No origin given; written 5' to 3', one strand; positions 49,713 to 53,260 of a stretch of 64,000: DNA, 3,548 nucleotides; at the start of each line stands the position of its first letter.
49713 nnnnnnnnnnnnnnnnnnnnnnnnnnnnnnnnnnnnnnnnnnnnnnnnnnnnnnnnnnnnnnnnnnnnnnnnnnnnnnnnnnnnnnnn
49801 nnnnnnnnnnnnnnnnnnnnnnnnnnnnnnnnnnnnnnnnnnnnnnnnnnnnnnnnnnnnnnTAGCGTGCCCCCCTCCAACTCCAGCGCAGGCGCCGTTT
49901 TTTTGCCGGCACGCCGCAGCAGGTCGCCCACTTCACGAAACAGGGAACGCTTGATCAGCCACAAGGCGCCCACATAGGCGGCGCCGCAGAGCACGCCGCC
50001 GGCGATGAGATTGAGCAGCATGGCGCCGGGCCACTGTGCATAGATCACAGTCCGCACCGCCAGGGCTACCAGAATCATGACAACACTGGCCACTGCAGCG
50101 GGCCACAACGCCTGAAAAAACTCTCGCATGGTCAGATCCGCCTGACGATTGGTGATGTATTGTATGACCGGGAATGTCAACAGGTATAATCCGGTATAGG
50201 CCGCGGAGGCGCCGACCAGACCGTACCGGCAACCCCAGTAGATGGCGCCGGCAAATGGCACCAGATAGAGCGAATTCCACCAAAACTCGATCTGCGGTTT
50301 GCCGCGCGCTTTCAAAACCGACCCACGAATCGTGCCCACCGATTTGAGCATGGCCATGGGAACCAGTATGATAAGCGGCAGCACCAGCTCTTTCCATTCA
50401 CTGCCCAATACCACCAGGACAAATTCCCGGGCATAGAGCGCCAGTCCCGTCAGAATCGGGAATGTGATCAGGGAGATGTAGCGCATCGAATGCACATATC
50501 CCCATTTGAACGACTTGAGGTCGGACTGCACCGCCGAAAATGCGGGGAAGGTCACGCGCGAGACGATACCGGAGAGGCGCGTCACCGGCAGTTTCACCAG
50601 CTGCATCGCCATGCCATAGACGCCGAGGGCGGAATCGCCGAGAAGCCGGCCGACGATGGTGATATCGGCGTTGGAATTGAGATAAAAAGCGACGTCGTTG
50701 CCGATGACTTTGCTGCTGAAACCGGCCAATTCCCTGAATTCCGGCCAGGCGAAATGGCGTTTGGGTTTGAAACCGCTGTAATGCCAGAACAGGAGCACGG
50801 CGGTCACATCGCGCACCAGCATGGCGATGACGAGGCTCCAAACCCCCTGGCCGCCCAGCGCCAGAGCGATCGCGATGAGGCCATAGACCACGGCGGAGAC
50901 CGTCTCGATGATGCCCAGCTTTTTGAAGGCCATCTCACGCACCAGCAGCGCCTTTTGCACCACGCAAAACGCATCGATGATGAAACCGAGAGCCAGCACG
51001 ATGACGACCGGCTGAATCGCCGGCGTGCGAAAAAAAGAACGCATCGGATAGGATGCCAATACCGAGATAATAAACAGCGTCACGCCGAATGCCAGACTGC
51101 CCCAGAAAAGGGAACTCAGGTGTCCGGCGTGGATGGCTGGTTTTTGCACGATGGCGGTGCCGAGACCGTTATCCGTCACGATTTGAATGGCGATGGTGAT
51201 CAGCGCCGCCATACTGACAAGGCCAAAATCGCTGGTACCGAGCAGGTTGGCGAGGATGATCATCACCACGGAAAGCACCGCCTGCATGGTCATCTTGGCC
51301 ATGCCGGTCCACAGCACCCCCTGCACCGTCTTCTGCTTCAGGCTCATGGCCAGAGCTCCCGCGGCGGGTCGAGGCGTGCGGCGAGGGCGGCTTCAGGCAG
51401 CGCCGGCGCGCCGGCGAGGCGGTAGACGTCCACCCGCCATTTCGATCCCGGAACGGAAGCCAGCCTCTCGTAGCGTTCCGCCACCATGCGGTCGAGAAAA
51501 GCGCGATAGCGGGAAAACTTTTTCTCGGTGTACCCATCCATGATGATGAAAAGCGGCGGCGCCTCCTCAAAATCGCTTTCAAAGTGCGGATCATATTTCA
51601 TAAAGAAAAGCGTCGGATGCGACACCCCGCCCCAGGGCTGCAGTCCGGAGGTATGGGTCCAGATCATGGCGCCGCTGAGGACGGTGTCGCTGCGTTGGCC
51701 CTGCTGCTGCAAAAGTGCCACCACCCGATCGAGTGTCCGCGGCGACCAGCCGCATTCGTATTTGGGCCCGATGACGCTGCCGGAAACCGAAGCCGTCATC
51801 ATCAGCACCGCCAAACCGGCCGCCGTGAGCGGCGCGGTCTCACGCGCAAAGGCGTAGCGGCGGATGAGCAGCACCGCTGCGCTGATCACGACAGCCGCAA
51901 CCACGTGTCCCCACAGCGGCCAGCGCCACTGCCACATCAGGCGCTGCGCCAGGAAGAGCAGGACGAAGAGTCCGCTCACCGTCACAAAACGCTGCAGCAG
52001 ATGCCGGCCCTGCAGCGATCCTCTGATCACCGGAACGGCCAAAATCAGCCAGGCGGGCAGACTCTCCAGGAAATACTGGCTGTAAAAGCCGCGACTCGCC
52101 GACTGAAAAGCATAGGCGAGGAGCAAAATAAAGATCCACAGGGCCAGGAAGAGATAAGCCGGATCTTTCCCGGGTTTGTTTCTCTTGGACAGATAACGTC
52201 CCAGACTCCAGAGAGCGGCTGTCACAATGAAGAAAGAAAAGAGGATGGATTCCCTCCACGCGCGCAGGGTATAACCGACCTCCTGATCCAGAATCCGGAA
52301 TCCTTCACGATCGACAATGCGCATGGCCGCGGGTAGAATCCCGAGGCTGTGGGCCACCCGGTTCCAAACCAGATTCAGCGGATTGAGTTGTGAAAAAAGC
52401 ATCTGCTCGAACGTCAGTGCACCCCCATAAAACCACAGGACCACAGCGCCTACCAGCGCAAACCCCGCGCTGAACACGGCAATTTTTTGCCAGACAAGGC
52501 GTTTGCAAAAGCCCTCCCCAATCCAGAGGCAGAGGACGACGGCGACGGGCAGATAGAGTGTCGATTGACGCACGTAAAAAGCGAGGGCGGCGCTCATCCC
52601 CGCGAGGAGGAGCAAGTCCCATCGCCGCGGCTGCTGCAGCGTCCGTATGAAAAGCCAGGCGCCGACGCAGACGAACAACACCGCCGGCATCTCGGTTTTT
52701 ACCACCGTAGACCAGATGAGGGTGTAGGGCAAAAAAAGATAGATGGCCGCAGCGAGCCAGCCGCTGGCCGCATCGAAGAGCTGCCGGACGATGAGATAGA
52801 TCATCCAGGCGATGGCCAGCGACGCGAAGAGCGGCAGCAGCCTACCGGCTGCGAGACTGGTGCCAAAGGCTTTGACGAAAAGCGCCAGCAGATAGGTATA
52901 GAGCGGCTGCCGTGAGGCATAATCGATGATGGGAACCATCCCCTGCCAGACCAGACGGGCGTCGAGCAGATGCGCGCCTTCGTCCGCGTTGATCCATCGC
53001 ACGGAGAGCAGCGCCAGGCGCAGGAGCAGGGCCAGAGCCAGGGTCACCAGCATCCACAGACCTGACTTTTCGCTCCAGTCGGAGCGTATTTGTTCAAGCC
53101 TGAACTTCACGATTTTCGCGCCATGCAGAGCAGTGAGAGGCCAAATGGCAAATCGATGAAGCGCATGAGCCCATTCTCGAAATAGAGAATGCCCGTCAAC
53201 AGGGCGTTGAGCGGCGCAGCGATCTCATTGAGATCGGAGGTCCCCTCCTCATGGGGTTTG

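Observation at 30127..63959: A ~34-kb single-strand glycan-assembly locus combining lipid-linked monosaccharide donors with many GT-C transferases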

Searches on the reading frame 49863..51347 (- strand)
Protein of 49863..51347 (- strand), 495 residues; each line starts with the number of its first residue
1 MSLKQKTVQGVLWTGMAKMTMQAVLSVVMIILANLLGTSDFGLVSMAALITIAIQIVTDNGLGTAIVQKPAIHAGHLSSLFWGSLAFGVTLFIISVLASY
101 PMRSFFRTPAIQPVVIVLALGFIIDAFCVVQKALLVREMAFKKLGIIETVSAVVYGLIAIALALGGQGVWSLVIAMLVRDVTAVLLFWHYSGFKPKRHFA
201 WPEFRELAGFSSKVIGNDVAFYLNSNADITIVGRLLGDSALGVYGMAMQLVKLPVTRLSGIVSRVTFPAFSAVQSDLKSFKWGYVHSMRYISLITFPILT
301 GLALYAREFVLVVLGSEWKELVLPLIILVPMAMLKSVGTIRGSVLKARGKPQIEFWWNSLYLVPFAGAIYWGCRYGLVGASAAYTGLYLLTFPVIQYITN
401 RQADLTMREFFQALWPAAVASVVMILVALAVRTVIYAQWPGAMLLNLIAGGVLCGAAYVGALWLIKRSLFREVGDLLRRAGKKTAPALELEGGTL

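Call 4: search_protein_families(library=pfam, proteins=[window:49863-51347:-], max_evalue=0.01)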
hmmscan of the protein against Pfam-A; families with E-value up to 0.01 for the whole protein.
window:49863-51347:- (495 aa): 2 families
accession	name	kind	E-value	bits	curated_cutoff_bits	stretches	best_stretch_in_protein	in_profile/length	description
PF13440.11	Polysacc_synt_3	-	1.9e-76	257.6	23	1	31-322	1-292/293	Polysaccharide biosynthesis protein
PF01943.22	Polysacc_synt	-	1.1e-31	110.7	28.2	1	8-273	2-273/274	Polysaccharide biosynthesis protein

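Call 17: search_protein_families(library=ncbifam, proteins=[window:49863-51347:-], max_evalue=0.0001)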
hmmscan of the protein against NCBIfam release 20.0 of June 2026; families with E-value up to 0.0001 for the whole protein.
window:49863-51347:- (495 aa): 3 families
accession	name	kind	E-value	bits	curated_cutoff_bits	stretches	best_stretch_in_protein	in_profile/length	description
NF007773.0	PRK10459.1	equivalog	2.4e-83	280.8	273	1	1-482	1-484/492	MOP flippase family protein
NF047674.1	TeichurnBiosyTuaB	equivalog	2e-75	254.6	580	1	2-458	3-462/469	teichuronic acid biosynthesis protein TuaB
NF058658.1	Oglyco_Wzx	exception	2.9e-61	208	720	1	2-477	5-475/478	O-glycosylation flippase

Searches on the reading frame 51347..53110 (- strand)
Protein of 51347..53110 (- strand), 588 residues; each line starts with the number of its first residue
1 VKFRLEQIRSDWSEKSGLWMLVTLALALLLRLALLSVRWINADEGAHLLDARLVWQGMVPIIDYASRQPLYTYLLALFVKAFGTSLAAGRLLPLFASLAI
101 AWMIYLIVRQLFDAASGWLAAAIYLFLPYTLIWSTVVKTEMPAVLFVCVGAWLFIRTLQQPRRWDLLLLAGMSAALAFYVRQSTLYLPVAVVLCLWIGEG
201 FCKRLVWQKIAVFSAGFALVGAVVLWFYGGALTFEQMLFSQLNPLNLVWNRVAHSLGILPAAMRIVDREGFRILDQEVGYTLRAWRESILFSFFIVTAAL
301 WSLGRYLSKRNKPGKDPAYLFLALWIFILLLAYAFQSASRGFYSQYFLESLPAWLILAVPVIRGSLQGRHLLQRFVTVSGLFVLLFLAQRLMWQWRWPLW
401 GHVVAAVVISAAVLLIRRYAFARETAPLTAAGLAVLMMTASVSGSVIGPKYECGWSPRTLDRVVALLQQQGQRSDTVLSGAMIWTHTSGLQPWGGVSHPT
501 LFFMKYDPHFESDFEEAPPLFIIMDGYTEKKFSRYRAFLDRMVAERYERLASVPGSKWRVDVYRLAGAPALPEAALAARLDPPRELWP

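Call 4: search_protein_families(library=pfam, proteins=[window:51347-53110:-], max_evalue=0.01)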
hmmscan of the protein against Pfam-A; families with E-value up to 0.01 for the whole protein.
window:51347-53110:- (588 aa): 1 family
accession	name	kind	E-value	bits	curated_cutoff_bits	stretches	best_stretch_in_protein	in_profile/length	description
PF13231.12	PMT_2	-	2.2e-17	64.2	26.1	1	69-226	4-160/160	Dolichyl-phosphate-mannose-protein mannosyltransferase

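Call 7: search_protein_families(library=ncbifam, proteins=[window:51347-53110:-], max_evalue=0.01)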
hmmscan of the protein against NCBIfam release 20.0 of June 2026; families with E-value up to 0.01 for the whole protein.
window:51347-53110:- (588 aa): 2 families
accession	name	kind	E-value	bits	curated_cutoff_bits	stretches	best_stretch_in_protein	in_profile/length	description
NF047440.1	LA3751_2_3_fam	subfamily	5.1e-08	32.2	200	1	70-229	84-239/460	LA_3751/LA_3752 family putative glycosyltransferase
TIGR03663.1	TIGR03663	subfamily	3.4e-05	23.1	126.25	1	20-381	4-356/435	flippase activity-associated protein Agl23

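Call 74: search_solved_structures(query=window:51347-53053:-, max_evalue=1)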
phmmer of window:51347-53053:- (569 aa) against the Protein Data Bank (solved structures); distinct sequences matched with E-value up to 1: 0.
